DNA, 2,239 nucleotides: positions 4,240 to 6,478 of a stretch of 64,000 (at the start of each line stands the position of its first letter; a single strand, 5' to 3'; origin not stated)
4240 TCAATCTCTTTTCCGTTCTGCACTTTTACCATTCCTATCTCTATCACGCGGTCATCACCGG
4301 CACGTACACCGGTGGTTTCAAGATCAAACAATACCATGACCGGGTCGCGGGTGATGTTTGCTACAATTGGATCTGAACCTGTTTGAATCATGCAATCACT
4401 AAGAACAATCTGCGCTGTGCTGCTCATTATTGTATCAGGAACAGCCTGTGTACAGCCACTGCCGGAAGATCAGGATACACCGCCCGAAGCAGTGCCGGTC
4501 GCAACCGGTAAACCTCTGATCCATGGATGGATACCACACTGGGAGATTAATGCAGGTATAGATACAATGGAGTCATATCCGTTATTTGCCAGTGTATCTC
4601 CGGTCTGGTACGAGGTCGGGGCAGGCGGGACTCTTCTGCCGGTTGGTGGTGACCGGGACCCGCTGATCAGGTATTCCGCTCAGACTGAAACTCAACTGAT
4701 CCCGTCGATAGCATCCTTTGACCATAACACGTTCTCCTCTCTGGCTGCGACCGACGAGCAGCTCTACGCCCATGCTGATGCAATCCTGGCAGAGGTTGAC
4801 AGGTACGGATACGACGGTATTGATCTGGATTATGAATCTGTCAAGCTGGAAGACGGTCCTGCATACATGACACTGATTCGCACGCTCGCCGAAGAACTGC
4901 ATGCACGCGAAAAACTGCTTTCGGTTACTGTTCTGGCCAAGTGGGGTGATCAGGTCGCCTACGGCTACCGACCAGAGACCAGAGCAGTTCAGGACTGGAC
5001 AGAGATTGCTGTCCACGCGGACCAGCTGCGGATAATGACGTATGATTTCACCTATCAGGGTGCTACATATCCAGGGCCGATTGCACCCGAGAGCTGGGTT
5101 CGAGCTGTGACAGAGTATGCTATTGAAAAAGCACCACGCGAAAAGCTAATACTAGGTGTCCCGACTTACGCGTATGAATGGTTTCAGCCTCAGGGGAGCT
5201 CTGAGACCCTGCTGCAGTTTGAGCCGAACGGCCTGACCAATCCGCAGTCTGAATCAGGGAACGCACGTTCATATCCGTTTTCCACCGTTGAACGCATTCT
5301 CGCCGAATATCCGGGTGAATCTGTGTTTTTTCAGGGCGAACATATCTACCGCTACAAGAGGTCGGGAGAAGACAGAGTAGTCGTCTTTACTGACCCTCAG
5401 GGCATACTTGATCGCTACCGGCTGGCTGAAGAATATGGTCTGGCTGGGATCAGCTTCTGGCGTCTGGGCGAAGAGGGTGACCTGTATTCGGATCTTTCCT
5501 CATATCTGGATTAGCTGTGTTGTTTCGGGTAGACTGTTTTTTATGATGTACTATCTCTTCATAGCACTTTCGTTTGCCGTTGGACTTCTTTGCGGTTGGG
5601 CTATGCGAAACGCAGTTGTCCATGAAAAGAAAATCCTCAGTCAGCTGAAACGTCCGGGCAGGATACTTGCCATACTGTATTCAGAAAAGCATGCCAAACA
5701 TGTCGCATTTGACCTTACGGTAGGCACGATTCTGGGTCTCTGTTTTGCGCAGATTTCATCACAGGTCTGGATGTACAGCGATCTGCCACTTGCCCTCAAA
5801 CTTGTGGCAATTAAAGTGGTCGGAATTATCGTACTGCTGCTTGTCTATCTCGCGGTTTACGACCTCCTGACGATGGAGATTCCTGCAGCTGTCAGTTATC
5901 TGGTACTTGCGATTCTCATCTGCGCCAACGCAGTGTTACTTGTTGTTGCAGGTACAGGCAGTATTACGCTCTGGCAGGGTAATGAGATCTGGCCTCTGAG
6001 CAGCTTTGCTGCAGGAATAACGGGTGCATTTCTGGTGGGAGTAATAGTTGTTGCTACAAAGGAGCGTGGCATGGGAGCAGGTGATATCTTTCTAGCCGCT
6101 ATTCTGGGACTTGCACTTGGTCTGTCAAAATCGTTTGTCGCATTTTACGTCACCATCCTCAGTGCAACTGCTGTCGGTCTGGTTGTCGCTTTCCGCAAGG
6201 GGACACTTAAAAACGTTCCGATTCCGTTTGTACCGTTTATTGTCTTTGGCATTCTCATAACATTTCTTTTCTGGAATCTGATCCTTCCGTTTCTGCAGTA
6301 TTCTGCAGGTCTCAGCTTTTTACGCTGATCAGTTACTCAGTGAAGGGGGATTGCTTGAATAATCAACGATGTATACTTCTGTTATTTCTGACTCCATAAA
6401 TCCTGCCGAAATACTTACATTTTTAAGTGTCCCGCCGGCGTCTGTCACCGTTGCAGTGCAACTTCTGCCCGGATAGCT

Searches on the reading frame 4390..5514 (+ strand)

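Call 69: search_protein_families(library=pfam, proteins=[window:4390-5514:+], max_evalue=0.001)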
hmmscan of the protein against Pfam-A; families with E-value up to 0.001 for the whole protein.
window:4390-5514:+ (374 aa): 1 family
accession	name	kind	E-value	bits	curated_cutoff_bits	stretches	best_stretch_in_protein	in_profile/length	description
PF00704.34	Glyco_hydro_18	-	5.7e-27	95.6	29.6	1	100-361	64-316/317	Glycosyl hydrolases family 18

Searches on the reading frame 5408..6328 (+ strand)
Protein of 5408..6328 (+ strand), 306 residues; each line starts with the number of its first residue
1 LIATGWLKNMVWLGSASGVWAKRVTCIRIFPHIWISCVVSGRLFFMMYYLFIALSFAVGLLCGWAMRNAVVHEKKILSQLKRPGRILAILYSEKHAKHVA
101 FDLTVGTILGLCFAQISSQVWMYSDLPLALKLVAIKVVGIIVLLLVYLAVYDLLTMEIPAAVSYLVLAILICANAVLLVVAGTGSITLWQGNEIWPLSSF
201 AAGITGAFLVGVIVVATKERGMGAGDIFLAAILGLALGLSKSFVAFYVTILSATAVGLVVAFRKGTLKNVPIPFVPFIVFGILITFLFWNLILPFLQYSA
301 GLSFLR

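Call 69: search_protein_families(library=pfam, proteins=[window:5408-6328:+], max_evalue=0.001)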
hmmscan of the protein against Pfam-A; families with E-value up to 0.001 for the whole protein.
window:5408-6328:+ (306 aa): 1 family
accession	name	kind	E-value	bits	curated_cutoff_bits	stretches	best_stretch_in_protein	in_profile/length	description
PF01478.23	Peptidase_A24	-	1.8e-09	38.4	26.5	1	140-257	2-103/104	Type IV leader peptidase family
